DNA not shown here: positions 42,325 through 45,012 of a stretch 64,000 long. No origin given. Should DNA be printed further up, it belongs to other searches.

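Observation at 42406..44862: GatB-like and asparaginase-like modules fused in one polypeptide, with catalytic motifs that look substituted in both halves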

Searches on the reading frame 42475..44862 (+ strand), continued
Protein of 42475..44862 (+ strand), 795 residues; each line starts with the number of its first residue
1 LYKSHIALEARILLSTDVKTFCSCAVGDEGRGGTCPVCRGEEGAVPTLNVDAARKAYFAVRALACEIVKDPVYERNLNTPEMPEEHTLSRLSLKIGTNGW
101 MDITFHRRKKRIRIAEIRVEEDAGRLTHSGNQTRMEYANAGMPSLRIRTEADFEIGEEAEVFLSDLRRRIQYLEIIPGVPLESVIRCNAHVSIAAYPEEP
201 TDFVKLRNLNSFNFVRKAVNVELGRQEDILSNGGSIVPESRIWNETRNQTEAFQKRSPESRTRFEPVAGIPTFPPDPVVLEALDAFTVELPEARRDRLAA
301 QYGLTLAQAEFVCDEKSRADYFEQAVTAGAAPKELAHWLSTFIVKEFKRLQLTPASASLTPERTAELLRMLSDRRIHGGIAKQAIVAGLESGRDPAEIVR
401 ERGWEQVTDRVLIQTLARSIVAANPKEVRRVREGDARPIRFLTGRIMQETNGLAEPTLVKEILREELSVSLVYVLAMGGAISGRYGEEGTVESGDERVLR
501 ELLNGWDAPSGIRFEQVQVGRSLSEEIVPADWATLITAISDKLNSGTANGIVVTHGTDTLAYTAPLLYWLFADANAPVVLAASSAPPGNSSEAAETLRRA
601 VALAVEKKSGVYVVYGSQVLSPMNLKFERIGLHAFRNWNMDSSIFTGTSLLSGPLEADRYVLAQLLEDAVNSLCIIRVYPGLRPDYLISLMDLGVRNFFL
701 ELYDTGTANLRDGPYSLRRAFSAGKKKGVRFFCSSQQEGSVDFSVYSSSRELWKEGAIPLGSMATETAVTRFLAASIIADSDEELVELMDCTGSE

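Call 42: find_encoding_contigs(protein=P0135, flank=8000, max_places=1)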
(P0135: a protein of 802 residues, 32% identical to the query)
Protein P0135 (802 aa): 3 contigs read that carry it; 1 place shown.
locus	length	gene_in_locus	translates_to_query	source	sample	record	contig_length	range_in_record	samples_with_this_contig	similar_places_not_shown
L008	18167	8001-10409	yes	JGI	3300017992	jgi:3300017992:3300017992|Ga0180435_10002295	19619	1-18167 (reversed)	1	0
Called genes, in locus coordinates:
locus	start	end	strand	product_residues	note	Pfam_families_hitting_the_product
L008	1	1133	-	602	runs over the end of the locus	PF02653:BPD_transp_2, PF00005:ABC_tran, PF13476:AAA_23 (weak), PF13304:AAA_21 (faint), PF12399:BCA_ABC_TP_C (weak)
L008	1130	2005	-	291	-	PF02653:BPD_transp_2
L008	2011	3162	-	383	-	PF13458:Peripla_BP_6, PF13433:Peripla_BP_5, PF01094:ANF_receptor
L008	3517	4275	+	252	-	-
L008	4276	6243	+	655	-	PF00710:Asparaginase, PF17763:Asparaginase_C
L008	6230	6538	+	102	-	PF02686:GatC (weak)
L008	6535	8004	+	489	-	PF01425:Amidase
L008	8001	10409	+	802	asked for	PF02934:GatB_N, PF17763:Asparaginase_C (faint), PF02637:GatB_Yqey, PF00710:Asparaginase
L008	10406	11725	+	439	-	PF01336:tRNA_anti-codon, PF00152:tRNA-synt_2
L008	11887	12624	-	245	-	PF01863:YgjP-like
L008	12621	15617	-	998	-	PF04313:HSDR_N, PF04851:ResIII, PF18766:SWI2_SNF2, PF00270:DEAD (weak), PF22679:T1R_D3-like, PF11867:T1RH-like_C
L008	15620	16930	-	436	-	PF01420:Methylase_S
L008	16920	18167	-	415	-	?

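Call 43: find_encoding_contigs(protein=P0139, flank=8000, max_places=1)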
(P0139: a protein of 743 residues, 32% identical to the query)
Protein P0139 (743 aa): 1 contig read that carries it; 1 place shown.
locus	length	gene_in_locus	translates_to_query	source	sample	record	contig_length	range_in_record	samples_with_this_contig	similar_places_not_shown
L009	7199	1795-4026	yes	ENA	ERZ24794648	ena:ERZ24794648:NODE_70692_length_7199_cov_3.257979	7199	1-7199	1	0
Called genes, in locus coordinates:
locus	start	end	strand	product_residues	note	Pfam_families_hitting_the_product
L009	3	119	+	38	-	?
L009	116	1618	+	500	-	-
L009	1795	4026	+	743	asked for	PF02934:GatB_N, PF02637:GatB_Yqey, PF00710:Asparaginase, PF17763:Asparaginase_C (weak)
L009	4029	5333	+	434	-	PF01336:tRNA_anti-codon, PF00152:tRNA-synt_2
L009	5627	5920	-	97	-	-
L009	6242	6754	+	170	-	-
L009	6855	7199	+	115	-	?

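Call 54: find_related_loci(query=A1, collection=genome_contigs, flank=10000)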
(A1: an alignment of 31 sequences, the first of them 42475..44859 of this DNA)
Query A1 (795 aa) in genome_contigs; peptide patterns used: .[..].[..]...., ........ (x = any residue, [..] = any of these).
284 stretches matched a pattern; 239 encode a relative of the query (tblastn E <= 1e-3); the best 80 are kept; 80 distinct loci.
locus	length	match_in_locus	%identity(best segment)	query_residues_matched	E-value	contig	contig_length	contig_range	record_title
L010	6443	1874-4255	74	1-793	0e+0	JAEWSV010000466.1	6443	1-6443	MAG: Spirochaetes bacterium isolate OH_SDB_12 k127_800334, whole genome shotgun sequence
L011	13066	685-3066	73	1-794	0e+0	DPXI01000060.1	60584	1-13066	MAG TPA_asm: Treponema sp. isolate UBA12037 contig_3234, whole genome shotgun sequence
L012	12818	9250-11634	73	1-795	0e+0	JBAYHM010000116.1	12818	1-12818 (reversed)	MAG: Treponemataceae bacterium isolate SO_2016_GW1_15 scaffold08592_OW334_2016, whole genome shotgun sequence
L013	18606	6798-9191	71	1-795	0e+0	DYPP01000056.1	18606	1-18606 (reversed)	MAG TPA_asm: Treponema denticola isolate SulCav_GS09_5_63_49 SulCav_GS09_5_4941_length_18606_cov_26_553339, whole genome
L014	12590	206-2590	69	3-795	0e+0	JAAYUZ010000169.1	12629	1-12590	MAG: Treponema sp. isolate AS27yjCOA_205 167511_AS27, whole genome shotgun sequence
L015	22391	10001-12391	68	1-795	0e+0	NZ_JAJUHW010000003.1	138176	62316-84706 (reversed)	MAG: Gracilinema caldarium isolate bin74 k141_196941_length_138176_cov_25.3838, whole genome shotgun sequence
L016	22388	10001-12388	66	2-795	0e+0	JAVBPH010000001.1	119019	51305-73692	MAG: Treponemataceae bacterium isolate EPI_MAG_00133 c_000000258314, whole genome shotgun sequence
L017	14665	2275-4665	67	1-795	0e+0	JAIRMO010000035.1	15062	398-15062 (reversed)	MAG: Spirochaetaceae bacterium isolate Cd354_bin11 k119_656726, whole genome shotgun sequence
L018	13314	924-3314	69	1-795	0e+0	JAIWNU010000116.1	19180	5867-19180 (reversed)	MAG: Treponema sp. isolate M74 contig-93_3114, whole genome shotgun sequence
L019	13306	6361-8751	66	1-795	0e+0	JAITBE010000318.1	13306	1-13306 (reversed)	MAG: Spirochaetaceae bacterium isolate Ncb351_bin73 k119_1834293, whole genome shotgun sequence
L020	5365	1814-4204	66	1-795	0e+0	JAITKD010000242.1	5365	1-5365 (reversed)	MAG: Spirochaetaceae bacterium isolate Pcl387_bin37 k119_1043064, whole genome shotgun sequence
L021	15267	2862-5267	66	1-795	0e+0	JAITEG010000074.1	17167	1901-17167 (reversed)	MAG: Spirochaetaceae bacterium isolate Nm470_bin44 k119_304345, whole genome shotgun sequence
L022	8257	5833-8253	66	1-795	0e+0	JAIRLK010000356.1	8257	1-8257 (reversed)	MAG: Treponema sp. isolate Cc175_bin43 k119_2273904, whole genome shotgun sequence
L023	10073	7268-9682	66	1-795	0e+0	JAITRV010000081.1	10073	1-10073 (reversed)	MAG: Spirochaetaceae bacterium isolate Roe453_bin43 k119_2916254, whole genome shotgun sequence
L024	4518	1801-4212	65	1-795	0e+0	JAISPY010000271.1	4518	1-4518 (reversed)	MAG: Treponema sp. isolate Kf353_bin104 k119_2689630, whole genome shotgun sequence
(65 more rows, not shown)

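Call 58: predict_structure(alignment_id=A1)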
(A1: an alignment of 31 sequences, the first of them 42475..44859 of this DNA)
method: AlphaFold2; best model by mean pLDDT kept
length: 795 residues; sequences in the alignment: 31
mean_pLDDT: 79.5   pTM: 0.50
mean pLDDT of the five models: 79.5, 77.9, 75.3, 73.4, 64.8
residues with pLDDT >= 90: 179; 70-90: 449; 50-70: 124; < 50: 43
segments of 3 or more residues with pLDDT < 50: 257-260, 629-646, 706-709, 738-740, 744-751, 792-795
pLDDT, mean of each block of 10 residues (from residue 1): 91 85 75 77 84 87 88 86 83 93 82 94 75 76 92 91 86 71 80 88 82 80 90 83 63 49 78 72 62 85 87 86 94 93 89 86 94 84 92 89 81 88 84 72 85 79 72 79 66 71 68 76 68 90 81 87 90 88 80 88 87 85 66 41 54 76 91 82 79 88 57 70 84 66 46 61 80 90 80 41
secondary structure, 60 per line:
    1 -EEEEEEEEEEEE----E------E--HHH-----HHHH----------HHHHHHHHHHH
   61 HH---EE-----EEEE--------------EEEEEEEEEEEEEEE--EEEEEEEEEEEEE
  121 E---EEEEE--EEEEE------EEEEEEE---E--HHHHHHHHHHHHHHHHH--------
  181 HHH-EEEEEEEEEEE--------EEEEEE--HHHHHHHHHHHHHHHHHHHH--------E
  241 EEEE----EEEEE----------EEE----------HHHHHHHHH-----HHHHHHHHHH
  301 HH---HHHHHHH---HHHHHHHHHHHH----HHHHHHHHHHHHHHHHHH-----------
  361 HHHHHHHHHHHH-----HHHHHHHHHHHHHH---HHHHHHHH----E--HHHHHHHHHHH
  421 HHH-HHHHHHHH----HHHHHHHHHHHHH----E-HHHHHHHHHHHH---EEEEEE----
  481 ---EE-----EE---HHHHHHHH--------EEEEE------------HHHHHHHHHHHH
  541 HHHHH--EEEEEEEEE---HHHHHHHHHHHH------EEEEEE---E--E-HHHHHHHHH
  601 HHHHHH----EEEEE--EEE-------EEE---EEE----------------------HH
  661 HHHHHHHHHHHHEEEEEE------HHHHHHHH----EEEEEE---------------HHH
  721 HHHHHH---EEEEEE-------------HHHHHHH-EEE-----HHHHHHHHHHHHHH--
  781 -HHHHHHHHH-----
elements in order (helices of 4 or more, strands of 3 or more residues): E2-13 H36-39 H50-62 E73-76 E91-105 E108-121 E125-129 E132-136 E143-149 H156-172 E185-195 E204-209 H212-231 E240-244 E249-253 E264-266 H277-285 H291-302 H306-312 H316-327 H332-349 H361-372 H378-391 H395-402 H410-423 H425-432 H437-449 H456-467 E471-476 H496-503 E512-516 H529-545 E548-556 H560-571 E578-583 H592-606 E611-615 E618-620 E628-630 E634-636 H659-672 E673-678 H685-692 E697-702 H718-726 E730-735 H749-755 E757-759 H765-778 H782-790

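Call 62: fold_search(model_id=the predicted structure, library=pdb)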
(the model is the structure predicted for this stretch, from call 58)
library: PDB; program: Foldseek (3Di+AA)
matches with E <= 10: 1054; with E <= 0.001: 320
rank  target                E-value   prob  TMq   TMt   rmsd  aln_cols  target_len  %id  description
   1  9a6e_A                1.5e-40  1.00  0.44  0.66   6.7       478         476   31  Integrative model of GATB-SUCD by crosslinking MS and deep learning (released 2024-09-18)
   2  3ip4_B                4.3e-38  1.00  0.47  0.73   5.4       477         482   29  The high resolution structure of GatCAB (released 2009-11-24)
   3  3h0l_B                1.6e-35  1.00  0.39  0.68   5.8       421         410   29  Structure of trna-dependent amidotransferase gatcab from aquifex aeolicus (released 2009-07-21)
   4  3al0_B                2.0e-32  1.00  0.44  0.68   6.4       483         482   30  Crystal structure of the glutamine transamidosome from Thermotoga maritima in the glutamylation state. (released 2010-09-29)
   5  2g5i_B                1.1e-30  1.00  0.44  0.79   4.3       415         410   29  Structure of tRNA-Dependent Amidotransferase GatCAB complexed with ADP-AlF4 (released 2006-07-18)
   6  2dqn_B                1.4e-29  1.00  0.41  0.73   5.2       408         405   29  Structure of tRNA-Dependent Amidotransferase GatCAB complexed with Asn (released 2006-07-18)
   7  2f2a_B                3.8e-29  1.00  0.44  0.80   4.3       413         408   29  Structure of tRNA-Dependent Amidotransferase GatCAB complexed with Gln (released 2006-07-18)
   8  2g5h_B                1.6e-28  1.00  0.40  0.73   5.1       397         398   29  Structure of tRNA-Dependent Amidotransferase GatCAB (released 2006-07-18)
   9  2df4_B                2.0e-28  1.00  0.41  0.74   5.1       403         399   29  Structure of tRNA-Dependent Amidotransferase GatCAB complexed with Mn2+ (released 2006-07-18)
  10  3kfu_F                4.5e-28  1.00  0.41  0.67   7.3       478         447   24  Crystal structure of the transamidosome (released 2010-08-25)
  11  4wj3_E                1.9e-27  1.00  0.41  0.67   4.9       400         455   26  Crystal structure of the asparagine transamidosome from Pseudomonas aeruginosa (released 2014-12-31)
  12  4wj3_B                2.1e-27  1.00  0.41  0.67   4.7       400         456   26  Crystal structure of the asparagine transamidosome from Pseudomonas aeruginosa (released 2014-12-31)
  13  3kfu_I                2.2e-27  1.00  0.40  0.67   6.5       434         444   25  Crystal structure of the transamidosome (released 2010-08-25)
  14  4n0h_B                2.0e-16  1.00  0.30  0.75   4.4       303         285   18  Crystal structure of S. cerevisiae mitochondrial GatFAB (released 2014-04-16)
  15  5ot0_A                6.8e-16  1.00  0.32  0.72   5.0       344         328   25  The thermostable L-asparaginase from Thermococcus kodakarensis (released 2017-11-08)
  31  5dnc_A                6.6e-13  1.00  0.31  0.65   6.0       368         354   19  Crystal structure of the Asn-bound guinea pig L-asparaginase 1 catalytic domain active site mutant T19A (released 2016-01-13)
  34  5dnc_B                8.7e-13  1.00  0.31  0.65   5.6       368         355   18  Crystal structure of the Asn-bound guinea pig L-asparaginase 1 catalytic domain active site mutant T19A (released 2016-01-13)
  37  5dnc_D                1.1e-12  1.00  0.32  0.66   6.6       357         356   20  Crystal structure of the Asn-bound guinea pig L-asparaginase 1 catalytic domain active site mutant T19A (released 2016-01-13)
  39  7c8x_B                1.7e-12  1.00  0.32  0.73   5.3       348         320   21  Blasnase-T13A with L-asn (released 2021-06-09)
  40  7c8x_A                1.7e-12  1.00  0.32  0.73   5.4       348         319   22  Blasnase-T13A with L-asn (released 2021-06-09)
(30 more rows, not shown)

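Call 63: find_encoding_contigs(protein=P0291, flank=7000, max_places=1)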
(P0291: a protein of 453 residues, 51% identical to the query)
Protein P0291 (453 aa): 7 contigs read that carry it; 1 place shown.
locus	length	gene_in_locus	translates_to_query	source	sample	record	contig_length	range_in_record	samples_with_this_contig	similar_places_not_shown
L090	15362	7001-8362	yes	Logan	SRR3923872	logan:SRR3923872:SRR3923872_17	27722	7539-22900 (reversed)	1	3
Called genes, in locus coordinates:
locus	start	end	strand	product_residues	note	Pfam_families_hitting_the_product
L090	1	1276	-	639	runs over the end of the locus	PF01590:GAF, PF13185:GAF_2, PF13492:GAF_3, PF07228:SpoIIE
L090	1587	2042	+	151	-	-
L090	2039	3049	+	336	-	PF04773:FecR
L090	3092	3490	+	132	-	-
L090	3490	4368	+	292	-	PF21948:LplA-B_cat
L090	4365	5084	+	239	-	PF01048:PNP_UDP_1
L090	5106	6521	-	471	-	PF22422:MGH1-like_GH, PF01204:Trehalase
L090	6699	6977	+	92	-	PF02686:GatC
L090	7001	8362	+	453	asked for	PF01425:Amidase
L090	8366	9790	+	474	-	PF02934:GatB_N, PF02637:GatB_Yqey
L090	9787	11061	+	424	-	PF01336:tRNA_anti-codon, PF00152:tRNA-synt_2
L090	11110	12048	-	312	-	PF01145:Band_7, PF16200:Band_7_C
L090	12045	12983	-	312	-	PF01145:Band_7, PF16200:Band_7_C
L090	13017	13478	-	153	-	PF01957:NfeD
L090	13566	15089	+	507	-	PF02541:Ppx-GppA, PF21447:Ppx-GppA_III, PF01966:HD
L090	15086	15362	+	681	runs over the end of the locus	PF13089:PP_kinase_N, PF02503:PP_kinase, PF17941:PP_kinase_C_1, PF13091:PLDc_2 (weak), PF13090:PP_kinase_C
